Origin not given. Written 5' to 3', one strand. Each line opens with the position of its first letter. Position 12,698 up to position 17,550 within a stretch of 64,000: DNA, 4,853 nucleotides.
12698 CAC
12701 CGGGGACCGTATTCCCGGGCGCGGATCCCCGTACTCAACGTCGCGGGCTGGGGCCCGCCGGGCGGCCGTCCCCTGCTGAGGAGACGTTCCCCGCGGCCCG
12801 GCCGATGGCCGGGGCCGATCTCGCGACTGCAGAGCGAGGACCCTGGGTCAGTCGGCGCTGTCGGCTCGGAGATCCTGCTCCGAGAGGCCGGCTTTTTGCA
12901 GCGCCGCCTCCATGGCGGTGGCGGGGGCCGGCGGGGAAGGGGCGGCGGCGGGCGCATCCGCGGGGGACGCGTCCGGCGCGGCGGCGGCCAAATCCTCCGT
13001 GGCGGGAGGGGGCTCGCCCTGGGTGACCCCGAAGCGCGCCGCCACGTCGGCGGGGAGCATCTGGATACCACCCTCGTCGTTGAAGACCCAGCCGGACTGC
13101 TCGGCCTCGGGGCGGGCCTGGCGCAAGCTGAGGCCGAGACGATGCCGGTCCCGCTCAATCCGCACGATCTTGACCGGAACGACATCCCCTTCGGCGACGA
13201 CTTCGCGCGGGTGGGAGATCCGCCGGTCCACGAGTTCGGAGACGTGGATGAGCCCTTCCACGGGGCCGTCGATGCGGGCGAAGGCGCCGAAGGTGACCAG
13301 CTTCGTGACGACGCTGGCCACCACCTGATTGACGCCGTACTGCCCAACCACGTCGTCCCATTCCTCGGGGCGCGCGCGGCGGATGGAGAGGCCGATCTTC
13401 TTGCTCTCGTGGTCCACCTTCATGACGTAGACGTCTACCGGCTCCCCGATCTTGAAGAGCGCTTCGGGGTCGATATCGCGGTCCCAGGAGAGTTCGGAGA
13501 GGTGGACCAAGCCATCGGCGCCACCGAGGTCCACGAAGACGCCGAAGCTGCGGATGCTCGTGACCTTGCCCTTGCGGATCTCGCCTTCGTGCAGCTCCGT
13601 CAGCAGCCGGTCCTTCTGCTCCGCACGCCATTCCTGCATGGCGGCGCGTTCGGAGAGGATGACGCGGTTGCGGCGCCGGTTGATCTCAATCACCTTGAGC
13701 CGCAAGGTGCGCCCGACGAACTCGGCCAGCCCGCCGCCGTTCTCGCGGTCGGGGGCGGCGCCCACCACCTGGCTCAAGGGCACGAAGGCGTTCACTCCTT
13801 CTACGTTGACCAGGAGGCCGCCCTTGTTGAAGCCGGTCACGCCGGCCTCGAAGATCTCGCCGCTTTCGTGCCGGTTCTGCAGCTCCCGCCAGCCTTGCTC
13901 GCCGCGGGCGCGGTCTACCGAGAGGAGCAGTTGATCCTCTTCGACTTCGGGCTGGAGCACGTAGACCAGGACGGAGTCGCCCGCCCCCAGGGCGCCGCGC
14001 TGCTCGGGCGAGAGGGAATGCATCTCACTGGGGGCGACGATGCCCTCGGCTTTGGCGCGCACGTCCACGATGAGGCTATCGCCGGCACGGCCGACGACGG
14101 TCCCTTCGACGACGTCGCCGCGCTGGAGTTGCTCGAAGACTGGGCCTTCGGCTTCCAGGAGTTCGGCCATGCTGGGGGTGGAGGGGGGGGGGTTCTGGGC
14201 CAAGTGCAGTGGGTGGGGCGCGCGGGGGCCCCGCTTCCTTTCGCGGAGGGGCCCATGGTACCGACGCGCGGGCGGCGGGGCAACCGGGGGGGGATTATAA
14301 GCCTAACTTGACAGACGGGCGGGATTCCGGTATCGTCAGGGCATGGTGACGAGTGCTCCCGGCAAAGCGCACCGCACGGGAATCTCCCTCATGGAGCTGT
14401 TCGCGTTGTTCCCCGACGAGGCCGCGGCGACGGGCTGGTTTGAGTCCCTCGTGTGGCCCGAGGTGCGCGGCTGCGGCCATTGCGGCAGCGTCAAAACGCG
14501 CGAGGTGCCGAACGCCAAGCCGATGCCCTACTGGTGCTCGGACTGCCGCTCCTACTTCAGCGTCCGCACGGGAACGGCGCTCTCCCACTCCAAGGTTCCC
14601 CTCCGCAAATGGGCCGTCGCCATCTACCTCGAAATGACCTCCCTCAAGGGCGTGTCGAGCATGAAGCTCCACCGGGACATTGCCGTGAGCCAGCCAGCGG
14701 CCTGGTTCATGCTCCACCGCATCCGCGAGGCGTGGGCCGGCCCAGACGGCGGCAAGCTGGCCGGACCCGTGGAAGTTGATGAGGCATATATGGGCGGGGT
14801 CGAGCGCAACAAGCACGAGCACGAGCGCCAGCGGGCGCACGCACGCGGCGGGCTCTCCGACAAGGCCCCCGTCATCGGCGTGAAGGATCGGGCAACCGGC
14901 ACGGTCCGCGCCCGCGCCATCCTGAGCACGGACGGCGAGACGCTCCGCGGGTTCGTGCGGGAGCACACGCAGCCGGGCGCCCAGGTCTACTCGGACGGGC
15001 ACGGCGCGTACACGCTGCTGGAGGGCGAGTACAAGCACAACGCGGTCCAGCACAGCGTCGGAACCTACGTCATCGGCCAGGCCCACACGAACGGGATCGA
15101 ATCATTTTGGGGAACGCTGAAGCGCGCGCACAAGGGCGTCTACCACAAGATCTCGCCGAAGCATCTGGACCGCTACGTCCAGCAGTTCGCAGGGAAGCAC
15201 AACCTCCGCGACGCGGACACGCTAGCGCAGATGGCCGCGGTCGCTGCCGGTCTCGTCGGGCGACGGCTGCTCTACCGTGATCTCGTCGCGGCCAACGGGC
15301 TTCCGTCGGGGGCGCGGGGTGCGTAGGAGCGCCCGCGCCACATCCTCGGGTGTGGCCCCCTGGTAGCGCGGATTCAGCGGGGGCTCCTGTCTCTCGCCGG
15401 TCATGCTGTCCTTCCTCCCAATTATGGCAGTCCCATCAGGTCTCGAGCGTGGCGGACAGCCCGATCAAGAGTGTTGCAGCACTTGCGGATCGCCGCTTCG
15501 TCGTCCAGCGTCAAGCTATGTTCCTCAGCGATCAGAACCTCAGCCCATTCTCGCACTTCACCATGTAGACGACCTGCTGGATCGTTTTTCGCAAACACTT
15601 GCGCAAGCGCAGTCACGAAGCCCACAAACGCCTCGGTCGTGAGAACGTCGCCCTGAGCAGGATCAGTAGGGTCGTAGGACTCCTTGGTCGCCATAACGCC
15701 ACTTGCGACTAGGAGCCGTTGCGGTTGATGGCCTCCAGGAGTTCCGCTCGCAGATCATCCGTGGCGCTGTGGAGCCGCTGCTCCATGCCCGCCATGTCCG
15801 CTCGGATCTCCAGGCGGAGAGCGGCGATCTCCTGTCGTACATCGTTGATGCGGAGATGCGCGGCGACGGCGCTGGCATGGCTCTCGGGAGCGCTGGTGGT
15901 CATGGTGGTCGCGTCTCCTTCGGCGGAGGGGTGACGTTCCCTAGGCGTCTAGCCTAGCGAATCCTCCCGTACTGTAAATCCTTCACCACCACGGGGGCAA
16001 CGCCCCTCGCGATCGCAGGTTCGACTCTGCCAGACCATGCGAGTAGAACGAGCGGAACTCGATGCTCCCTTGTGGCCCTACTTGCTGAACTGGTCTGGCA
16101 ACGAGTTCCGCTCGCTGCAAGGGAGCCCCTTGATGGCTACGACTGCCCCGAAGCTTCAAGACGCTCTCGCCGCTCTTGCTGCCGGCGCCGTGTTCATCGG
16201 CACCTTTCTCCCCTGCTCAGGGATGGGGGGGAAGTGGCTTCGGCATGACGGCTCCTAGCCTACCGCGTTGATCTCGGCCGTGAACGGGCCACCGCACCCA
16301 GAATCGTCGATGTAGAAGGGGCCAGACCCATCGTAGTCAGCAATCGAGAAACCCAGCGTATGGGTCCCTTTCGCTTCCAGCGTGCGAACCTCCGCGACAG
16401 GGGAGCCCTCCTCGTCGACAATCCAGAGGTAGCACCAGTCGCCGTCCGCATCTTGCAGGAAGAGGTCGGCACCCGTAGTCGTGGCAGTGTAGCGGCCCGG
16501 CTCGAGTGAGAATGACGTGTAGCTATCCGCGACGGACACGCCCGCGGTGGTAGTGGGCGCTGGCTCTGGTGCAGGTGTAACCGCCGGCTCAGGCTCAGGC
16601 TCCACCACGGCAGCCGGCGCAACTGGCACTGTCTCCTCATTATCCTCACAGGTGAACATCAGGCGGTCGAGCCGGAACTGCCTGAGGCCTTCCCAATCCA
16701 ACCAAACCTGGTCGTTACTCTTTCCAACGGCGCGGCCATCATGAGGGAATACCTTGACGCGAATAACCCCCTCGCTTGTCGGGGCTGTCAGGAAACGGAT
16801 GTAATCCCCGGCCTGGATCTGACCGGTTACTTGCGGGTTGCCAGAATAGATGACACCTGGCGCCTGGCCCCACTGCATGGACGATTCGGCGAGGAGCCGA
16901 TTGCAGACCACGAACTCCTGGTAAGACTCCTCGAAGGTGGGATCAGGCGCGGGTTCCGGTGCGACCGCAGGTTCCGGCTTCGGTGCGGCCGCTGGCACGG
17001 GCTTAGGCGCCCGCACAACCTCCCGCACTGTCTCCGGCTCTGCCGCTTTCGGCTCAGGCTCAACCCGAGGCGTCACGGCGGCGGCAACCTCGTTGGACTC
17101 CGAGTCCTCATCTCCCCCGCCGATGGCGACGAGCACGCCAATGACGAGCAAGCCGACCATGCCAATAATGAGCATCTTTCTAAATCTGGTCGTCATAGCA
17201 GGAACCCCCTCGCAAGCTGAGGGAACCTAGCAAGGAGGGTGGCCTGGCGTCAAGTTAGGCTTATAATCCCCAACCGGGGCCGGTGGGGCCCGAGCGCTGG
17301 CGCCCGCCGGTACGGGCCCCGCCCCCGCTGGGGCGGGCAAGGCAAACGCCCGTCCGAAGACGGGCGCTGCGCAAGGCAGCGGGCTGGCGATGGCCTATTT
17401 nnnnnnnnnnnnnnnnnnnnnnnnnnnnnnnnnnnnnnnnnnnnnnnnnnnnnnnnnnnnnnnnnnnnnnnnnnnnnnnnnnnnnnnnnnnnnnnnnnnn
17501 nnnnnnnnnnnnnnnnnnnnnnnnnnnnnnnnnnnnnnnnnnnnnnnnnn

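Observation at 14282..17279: IS1595-family unit with cargo genes, perfect 23-bp inverted repeats and 8-bp target duplication, inserted 110 bp downstream of 5S rRNA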

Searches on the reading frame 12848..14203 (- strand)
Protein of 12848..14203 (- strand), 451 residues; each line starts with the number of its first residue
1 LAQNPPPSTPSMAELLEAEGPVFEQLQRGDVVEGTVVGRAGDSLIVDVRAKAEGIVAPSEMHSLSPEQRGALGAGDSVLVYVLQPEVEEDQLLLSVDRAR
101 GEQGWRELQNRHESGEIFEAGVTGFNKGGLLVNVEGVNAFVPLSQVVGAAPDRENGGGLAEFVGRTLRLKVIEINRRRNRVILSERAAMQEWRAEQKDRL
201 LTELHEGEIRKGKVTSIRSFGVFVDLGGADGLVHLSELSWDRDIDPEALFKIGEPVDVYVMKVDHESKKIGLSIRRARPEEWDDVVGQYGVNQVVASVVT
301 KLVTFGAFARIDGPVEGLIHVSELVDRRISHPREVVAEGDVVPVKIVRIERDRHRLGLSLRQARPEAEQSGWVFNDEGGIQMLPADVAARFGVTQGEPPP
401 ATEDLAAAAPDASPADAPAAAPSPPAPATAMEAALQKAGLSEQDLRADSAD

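Call 11: search_protein_families(library=ncbifam, proteins=[window:12848-14203:-], max_evalue=0.1)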
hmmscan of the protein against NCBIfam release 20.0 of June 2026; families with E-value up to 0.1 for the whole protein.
window:12848-14203:- (451 aa): 35 families (the best 25 are shown)
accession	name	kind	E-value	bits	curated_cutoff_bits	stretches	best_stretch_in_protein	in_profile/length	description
NF005208.0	PRK06676.1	equivalog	5e-98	328.6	368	1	12-369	2-356/391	30S ribosomal protein S1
NF004952.0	PRK06299.1-2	equivalog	1.7e-92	310.6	524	1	11-365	32-378/580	30S ribosomal protein S1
NF000907.0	PRK00087.1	equivalog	5.1e-90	302.6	624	1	22-368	296-640/671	bifunctional 4-hydroxy-3-methylbut-2-enyl diphosphate reductase/30S ribosomal protein S1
TIGR00717.1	rpsA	equivalog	3.2e-79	266.8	577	1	12-365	3-347/516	30S ribosomal protein S1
NF005911.0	PRK07899.1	equivalog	3e-78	263.7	691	1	15-371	22-373/486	30S ribosomal protein S1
NF004953.0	PRK06299.1-3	equivalog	5.4e-77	259.4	720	1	22-365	39-373/580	30S ribosomal protein S1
NF004954.0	PRK06299.1-4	equivalog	1.6e-70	237.9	727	1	11-366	4-352/560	30S ribosomal protein S1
NF004955.0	PRK06299.1-5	equivalog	7e-69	232.5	878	2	12-324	12-316/566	30S ribosomal protein S1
NF010379.0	PRK13806.1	equivalog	3.8e-67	227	648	1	10-364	15-366/491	30S ribosomal protein S1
NF004951.0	PRK06299.1-1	equivalog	3.4e-56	190.8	918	1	11-366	4-352/556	30S ribosomal protein S1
NF004956.0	PRK06299.1-6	equivalog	6.3e-56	190.1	711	1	14-363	19-358/554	30S ribosomal protein S1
NF005639.0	PRK07400.1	equivalog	6e-44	150.2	460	2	26-283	29-273/318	30S ribosomal protein S1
NF005973.0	PRK08059.1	equivalog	1.4e-40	138.3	148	4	203-279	4-81/123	S1 domain-containing post-transcriptional regulator GSP13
NF040579.1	S1_dom_CvfD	subfamily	2.6e-37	127.5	117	2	205-279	2-77/113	CvfD/Ygs/GSP13 family RNA-binding post-transcriptional regulator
NF006363.0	PRK08582.1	equivalog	1.3e-28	99.9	171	2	208-280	7-79/140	S1 domain-containing RNA-binding protein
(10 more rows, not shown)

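Call 82: find_encoding_contigs(protein=window:12848-14170:-, flank=5000, max_places=5)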
Protein window:12848-14170:- (440 aa): no gene with exactly this product is on record in the collection.

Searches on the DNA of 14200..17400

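Call 62: search_rna_families(source=window, start=14200, end=17400, threshold=evalue, max_evalue=1)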
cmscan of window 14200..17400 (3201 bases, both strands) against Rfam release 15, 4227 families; matches with E-value up to 1: 0.
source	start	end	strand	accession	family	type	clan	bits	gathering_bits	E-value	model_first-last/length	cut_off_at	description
